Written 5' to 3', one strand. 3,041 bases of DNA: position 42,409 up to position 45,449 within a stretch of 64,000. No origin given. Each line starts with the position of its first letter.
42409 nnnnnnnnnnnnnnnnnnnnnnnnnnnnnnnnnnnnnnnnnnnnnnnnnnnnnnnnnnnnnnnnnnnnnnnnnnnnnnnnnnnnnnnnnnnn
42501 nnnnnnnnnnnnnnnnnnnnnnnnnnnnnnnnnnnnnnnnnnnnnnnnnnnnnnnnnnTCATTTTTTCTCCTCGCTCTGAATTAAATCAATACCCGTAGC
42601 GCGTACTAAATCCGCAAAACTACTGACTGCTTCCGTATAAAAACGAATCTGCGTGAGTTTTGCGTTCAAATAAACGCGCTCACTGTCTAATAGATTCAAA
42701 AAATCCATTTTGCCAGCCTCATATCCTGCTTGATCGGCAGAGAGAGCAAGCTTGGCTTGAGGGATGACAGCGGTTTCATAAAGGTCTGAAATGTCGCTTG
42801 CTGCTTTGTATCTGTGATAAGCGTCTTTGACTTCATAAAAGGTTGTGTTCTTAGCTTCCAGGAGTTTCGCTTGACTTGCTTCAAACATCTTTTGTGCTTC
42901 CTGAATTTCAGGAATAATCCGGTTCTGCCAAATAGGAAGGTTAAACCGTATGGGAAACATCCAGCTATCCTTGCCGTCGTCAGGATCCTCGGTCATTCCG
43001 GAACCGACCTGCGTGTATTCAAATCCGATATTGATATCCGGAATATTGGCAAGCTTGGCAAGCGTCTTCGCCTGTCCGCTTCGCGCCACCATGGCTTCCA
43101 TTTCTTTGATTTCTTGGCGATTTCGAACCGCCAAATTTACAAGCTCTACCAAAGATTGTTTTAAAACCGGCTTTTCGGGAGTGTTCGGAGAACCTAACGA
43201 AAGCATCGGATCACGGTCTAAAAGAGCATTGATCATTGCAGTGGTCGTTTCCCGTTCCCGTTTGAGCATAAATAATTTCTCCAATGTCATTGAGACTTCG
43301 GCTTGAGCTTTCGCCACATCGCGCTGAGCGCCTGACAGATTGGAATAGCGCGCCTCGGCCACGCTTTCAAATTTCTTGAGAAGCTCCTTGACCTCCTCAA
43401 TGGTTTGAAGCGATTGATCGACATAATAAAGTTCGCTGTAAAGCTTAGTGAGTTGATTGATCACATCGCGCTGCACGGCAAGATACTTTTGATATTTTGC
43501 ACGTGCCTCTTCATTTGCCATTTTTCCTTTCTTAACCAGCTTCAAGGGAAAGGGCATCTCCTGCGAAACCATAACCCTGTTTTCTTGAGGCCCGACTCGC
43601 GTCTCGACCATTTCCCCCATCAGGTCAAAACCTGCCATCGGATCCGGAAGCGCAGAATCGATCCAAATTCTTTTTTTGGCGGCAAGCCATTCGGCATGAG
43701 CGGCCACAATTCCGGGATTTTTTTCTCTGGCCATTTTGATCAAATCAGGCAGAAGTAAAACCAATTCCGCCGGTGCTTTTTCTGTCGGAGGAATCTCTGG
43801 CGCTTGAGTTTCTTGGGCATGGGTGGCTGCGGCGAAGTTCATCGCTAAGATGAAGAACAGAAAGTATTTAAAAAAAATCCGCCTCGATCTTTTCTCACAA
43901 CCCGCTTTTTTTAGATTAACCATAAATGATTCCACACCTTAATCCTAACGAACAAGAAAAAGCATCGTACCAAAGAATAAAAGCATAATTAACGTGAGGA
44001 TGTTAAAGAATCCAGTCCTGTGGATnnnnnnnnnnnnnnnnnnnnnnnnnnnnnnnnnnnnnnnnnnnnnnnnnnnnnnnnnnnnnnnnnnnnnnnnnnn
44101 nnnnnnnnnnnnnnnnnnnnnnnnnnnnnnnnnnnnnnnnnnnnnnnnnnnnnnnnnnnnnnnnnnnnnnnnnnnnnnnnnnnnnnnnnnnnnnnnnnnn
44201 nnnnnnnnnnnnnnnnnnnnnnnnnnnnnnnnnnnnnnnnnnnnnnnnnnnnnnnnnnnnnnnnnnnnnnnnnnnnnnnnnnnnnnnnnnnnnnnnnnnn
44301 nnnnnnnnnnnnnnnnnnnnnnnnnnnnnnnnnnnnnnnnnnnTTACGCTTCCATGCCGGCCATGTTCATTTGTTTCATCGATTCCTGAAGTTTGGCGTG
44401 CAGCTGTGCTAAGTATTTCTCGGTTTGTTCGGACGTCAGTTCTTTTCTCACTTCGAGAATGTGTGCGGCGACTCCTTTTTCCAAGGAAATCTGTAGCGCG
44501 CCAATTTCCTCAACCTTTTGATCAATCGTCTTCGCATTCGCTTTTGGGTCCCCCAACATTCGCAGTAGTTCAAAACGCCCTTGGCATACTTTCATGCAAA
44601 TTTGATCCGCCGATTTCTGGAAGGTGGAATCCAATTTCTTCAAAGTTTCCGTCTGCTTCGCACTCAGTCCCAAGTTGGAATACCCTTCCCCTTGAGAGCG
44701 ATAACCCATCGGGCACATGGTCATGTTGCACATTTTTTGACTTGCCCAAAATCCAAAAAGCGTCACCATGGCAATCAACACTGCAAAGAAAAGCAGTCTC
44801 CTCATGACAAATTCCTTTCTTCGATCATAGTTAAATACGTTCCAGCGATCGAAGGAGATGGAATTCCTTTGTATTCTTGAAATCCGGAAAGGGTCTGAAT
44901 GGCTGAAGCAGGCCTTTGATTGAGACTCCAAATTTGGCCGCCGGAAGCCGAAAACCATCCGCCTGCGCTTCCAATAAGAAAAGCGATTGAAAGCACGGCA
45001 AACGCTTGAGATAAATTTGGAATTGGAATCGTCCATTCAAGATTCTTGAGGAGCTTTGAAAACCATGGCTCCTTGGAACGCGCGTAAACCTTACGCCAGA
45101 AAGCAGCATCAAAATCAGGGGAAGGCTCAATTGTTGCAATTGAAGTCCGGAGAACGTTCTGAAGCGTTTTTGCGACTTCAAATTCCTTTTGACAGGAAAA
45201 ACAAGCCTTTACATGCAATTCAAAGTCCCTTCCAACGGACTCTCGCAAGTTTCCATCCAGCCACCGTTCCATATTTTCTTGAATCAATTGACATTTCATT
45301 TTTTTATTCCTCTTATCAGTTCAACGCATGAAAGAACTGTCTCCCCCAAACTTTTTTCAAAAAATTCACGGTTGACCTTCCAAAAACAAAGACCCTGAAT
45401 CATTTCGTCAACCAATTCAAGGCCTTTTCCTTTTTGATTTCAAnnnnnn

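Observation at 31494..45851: Novel secreted paralog family with an internal GTKD[IV]VAF(T/L)R repeat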

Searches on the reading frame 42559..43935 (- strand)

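Call 14: search_protein_families(library=pfam, proteins=[window:42559-43935:-], max_evalue=0.01)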
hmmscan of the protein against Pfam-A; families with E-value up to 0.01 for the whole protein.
window:42559-43935:- (458 aa): 1 family
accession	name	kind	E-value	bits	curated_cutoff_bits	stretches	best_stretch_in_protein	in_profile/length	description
PF02321.23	OEP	-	3.8e-39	134.9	22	2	263-437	2-176/187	Outer membrane efflux protein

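Call 48: search_protein_families(library=ncbifam, proteins=[window:42559-43935:-], max_evalue=0.001)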
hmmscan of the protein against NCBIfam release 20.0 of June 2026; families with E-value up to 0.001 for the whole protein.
window:42559-43935:- (458 aa): 5 families
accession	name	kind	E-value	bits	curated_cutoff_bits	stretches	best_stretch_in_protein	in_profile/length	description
TIGR01845.1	outer_NodT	subfamily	5.7e-18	65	210.05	1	140-448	149-458/460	efflux transporter outer membrane subunit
TIGR01844.1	type_I_sec_TolC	subfamily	4.4e-16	58.9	225.15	1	64-431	7-381/414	TolC family outer membrane protein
NF007002.0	PRK09465.1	equivalog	2.6e-08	32.8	495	1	257-426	235-402/460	outer membrane channel protein TolC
NF045679.1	DiMtlExpIhpA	equivalog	2.2e-05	23.3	650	1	269-428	242-393/424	divalent metal ion exporter subunit IhpA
NF047721.1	ToxDrgExpTdeA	equivalog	7.9e-05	21.7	550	1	132-385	135-389/455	toxin/drug exporter TdeA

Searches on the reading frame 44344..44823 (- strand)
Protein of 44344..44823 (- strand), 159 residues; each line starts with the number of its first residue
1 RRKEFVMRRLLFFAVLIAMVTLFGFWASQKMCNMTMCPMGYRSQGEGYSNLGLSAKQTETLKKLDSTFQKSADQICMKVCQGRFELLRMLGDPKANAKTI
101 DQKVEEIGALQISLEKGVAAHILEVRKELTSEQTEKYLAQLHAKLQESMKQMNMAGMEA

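Call 48: search_protein_families(library=ncbifam, proteins=[window:44344-44823:-], max_evalue=0.001)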
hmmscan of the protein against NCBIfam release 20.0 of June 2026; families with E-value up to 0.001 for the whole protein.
window:44344-44823:- (159 aa): 0 families

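Call 64: search_solved_structures(query=window:44344-44823:-, max_evalue=1)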
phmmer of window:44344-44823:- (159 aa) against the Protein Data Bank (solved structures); distinct sequences matched with E-value up to 1: 3.
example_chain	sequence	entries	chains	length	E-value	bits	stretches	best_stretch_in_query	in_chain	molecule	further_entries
9uvz_A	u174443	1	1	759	0.0007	23.1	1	7-138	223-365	Lysophosphatidic acid receptor 2,ARK1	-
21ty_A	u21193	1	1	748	0.024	18.1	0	58-128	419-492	Free fatty acid receptor 2,human free fatty acid receptor 2 (FFA2) fused with de novo desi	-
6gvw_A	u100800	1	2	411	0.64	13.5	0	14-95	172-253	BRCA1-A complex subunit Abraxas 1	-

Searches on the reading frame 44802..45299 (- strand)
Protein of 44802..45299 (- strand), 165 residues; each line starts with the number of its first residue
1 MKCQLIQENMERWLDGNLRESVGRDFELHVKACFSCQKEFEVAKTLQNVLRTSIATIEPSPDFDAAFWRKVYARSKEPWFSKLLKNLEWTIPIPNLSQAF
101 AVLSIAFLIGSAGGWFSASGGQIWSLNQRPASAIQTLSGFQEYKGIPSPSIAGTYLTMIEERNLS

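Call 14: search_protein_families(library=pfam, proteins=[window:44802-45299:-], max_evalue=0.01)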
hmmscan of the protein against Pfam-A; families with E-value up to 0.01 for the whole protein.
window:44802-45299:- (165 aa): 1 family
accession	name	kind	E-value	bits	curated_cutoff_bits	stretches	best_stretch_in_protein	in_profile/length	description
PF13490.11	zf-HC2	-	0.0017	18.9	22.2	1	3-37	1-35/35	Putative zinc-finger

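Call 48: search_protein_families(library=ncbifam, proteins=[window:44802-45299:-], max_evalue=0.001)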
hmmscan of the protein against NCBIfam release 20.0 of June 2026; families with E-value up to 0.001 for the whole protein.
window:44802-45299:- (165 aa): 1 family
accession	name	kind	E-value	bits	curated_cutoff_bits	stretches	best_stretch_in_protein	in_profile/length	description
TIGR03988.1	antisig_RsrA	equivalog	8.9e-06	25.7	62.5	1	3-54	2-53/77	mycothiol system anti-sigma-R factor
